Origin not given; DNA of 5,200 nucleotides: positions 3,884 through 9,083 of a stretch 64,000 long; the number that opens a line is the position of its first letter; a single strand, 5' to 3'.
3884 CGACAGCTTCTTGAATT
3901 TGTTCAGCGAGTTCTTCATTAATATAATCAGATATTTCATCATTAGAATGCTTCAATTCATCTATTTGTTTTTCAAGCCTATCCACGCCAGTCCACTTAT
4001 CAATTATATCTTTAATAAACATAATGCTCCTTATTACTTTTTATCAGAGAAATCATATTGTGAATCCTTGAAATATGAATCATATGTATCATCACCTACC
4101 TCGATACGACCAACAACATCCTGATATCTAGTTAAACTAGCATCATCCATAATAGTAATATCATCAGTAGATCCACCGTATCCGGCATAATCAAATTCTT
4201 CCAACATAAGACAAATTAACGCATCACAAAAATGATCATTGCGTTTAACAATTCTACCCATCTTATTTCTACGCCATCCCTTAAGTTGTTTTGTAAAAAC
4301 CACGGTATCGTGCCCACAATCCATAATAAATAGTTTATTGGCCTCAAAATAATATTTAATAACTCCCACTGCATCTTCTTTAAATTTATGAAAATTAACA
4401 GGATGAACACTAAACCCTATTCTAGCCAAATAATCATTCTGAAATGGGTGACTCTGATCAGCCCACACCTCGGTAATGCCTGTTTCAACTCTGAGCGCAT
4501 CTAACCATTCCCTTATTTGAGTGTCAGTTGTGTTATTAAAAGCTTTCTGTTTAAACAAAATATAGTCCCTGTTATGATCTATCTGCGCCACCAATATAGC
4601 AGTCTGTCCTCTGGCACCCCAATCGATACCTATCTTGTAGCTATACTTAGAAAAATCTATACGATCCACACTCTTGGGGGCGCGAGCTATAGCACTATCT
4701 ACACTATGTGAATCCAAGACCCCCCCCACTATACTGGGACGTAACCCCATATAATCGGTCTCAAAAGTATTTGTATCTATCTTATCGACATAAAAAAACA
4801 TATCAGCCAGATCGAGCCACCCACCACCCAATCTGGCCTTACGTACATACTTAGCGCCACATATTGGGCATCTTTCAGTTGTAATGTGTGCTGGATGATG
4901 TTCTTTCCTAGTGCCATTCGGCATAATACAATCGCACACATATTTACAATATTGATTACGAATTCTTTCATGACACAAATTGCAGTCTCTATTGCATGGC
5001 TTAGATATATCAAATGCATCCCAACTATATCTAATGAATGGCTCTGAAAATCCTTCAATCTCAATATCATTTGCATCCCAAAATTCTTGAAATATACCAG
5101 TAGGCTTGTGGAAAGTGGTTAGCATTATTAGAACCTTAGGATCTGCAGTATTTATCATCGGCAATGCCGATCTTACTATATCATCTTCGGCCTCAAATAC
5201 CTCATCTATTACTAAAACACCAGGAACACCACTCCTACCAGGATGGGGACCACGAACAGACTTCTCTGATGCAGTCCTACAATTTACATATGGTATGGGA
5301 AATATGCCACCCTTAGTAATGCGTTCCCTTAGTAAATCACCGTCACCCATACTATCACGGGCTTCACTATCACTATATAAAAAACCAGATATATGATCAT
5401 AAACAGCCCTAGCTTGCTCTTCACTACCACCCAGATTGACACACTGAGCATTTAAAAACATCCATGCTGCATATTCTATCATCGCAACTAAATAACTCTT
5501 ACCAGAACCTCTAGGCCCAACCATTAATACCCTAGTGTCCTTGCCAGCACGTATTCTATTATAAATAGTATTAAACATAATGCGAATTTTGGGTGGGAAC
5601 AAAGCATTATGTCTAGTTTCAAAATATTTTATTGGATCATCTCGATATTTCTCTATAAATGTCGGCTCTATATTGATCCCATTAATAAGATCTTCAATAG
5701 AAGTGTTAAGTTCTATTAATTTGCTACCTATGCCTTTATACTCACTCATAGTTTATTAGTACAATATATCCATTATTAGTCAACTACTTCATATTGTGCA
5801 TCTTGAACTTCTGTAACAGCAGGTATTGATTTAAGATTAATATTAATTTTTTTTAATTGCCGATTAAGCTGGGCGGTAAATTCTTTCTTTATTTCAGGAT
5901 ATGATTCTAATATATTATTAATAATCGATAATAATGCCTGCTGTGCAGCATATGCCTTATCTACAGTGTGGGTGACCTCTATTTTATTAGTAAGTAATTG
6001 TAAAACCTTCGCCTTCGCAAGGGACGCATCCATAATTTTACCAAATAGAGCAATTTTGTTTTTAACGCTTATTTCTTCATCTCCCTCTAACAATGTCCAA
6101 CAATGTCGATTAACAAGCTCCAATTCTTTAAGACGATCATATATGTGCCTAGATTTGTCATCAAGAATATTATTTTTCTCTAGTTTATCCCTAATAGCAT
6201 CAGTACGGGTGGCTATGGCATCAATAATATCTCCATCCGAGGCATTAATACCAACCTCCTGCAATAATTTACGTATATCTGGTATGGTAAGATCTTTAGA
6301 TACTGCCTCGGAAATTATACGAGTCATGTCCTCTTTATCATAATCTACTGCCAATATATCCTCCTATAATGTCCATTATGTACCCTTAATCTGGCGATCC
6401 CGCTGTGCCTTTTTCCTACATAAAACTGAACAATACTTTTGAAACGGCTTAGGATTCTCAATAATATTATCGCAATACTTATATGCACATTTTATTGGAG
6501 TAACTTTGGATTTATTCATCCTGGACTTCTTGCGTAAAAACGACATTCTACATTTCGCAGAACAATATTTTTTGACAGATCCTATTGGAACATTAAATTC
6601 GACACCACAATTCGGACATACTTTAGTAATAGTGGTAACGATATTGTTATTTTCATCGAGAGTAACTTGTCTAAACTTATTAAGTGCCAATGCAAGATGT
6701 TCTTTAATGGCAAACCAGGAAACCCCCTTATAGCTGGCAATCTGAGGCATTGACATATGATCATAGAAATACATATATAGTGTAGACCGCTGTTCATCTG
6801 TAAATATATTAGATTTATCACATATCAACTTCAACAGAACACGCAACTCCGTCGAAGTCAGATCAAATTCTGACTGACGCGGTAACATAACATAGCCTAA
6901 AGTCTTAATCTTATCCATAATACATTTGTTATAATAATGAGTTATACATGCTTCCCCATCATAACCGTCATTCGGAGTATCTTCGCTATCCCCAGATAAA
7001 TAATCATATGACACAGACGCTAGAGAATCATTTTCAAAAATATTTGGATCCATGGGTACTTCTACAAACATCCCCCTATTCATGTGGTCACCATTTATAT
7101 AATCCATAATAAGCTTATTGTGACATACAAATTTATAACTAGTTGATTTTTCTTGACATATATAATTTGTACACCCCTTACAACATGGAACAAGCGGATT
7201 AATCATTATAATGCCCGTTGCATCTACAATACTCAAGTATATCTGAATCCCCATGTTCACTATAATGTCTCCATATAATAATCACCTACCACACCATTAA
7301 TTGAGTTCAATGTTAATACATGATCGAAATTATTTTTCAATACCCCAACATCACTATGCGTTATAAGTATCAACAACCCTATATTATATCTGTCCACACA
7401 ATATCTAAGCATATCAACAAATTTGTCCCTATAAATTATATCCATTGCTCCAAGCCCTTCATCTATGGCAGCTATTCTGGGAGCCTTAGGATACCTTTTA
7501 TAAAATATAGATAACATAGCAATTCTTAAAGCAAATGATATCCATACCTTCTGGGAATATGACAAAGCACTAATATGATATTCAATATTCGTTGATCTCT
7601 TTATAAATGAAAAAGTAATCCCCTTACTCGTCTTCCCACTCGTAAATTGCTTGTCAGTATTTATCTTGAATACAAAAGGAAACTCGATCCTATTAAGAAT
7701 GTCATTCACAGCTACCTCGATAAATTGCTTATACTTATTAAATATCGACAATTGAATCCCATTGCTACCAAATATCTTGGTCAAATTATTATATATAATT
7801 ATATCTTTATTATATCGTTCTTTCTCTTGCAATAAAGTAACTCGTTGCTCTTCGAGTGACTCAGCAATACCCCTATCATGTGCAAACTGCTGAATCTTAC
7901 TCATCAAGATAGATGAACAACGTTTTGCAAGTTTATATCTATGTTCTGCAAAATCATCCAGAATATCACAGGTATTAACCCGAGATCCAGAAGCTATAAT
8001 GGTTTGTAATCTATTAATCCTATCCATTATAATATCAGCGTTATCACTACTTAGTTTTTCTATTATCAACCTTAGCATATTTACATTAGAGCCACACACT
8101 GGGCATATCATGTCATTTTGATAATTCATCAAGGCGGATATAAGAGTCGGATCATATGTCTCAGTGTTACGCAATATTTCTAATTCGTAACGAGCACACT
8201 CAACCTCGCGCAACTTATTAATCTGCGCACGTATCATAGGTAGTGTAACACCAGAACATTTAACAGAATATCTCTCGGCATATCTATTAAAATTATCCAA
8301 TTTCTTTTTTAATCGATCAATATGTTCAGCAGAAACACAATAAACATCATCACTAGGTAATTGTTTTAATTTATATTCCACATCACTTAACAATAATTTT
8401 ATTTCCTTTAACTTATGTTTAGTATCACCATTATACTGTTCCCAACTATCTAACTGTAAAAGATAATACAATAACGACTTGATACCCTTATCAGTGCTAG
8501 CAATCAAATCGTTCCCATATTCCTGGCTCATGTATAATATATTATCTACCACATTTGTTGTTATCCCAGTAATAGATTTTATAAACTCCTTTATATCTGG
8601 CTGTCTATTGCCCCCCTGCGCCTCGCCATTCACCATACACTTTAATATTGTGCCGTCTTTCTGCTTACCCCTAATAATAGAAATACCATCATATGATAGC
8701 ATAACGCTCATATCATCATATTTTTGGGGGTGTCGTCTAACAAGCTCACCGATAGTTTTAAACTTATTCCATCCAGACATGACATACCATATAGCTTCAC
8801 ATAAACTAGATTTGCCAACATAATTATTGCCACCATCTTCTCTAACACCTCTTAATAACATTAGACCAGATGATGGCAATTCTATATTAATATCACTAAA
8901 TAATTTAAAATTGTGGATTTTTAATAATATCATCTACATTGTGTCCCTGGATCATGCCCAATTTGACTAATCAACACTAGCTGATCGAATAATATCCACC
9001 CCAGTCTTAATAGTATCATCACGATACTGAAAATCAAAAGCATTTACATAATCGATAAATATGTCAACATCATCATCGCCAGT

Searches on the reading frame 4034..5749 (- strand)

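Call 111: search_protein_families(library=pfam, proteins=[window:4034-5749:-], max_evalue=0.01)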
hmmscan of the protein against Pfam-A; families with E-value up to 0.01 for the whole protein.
window:4034-5749:- (571 aa): 2 families
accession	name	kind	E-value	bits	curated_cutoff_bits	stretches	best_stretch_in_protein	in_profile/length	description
PF07728.20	AAA_5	-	0.00087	19.7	22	0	74-201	2-92/139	AAA domain (dynein-related subfamily)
PF13191.12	AAA_16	-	0.0014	19.6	32.6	1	61-122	14-80/167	AAA ATPase domain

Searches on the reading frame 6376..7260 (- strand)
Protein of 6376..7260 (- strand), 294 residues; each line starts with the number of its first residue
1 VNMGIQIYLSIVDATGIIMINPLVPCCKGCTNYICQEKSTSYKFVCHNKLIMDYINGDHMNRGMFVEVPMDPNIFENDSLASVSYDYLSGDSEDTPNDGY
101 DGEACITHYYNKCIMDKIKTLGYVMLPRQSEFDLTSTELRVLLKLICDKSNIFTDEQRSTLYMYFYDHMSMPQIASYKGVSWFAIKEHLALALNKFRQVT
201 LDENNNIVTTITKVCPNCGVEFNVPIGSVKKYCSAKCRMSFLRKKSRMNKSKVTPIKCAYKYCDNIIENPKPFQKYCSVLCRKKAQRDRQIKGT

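Call 111: search_protein_families(library=pfam, proteins=[window:6376-7260:-], max_evalue=0.01)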
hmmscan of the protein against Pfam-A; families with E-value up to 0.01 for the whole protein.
window:6376-7260:- (294 aa): 3 families
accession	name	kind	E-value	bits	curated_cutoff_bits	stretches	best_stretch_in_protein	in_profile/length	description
PF09889.16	DUF2116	-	0.0021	18.4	26.8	1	215-252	6-39/59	Probable treble clef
PF08281.18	Sigma70_r4_2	-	0.007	16.4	25.7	0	156-195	14-53/54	Sigma-70, region 4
PF04297.20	UPF0122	-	0.0097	16.6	22.7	0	151-190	16-55/101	Putative helix-turn-helix protein, YlxM / p13 like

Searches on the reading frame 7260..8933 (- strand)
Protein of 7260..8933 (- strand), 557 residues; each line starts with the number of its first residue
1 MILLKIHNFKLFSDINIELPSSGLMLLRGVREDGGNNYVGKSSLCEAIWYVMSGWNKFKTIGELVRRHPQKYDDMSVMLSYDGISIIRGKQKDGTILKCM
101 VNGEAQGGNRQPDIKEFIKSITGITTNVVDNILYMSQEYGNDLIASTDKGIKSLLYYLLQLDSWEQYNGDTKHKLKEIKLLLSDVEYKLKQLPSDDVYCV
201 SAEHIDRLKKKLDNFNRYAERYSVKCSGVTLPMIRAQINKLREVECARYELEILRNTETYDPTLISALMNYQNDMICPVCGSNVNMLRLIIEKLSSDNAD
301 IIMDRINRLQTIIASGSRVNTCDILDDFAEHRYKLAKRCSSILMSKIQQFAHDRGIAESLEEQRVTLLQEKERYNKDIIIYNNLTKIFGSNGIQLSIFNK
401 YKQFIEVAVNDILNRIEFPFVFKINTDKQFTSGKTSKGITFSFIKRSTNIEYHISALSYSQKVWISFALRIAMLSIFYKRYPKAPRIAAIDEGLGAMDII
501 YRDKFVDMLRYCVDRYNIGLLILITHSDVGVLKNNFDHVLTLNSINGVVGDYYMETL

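Call 111: search_protein_families(library=pfam, proteins=[window:7260-8933:-], max_evalue=0.01)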
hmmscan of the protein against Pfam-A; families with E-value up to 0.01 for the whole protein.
window:7260-8933:- (557 aa): 2 families
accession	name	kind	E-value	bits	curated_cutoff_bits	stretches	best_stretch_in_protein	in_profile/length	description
PF13476.12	AAA_23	-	4.1e-05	24.7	27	1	4-210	2-188/201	AAA domain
PF02463.25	SMC_N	-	0.00069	19.5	40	1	5-511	6-185/220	RecF/RecN/SMC N terminal domain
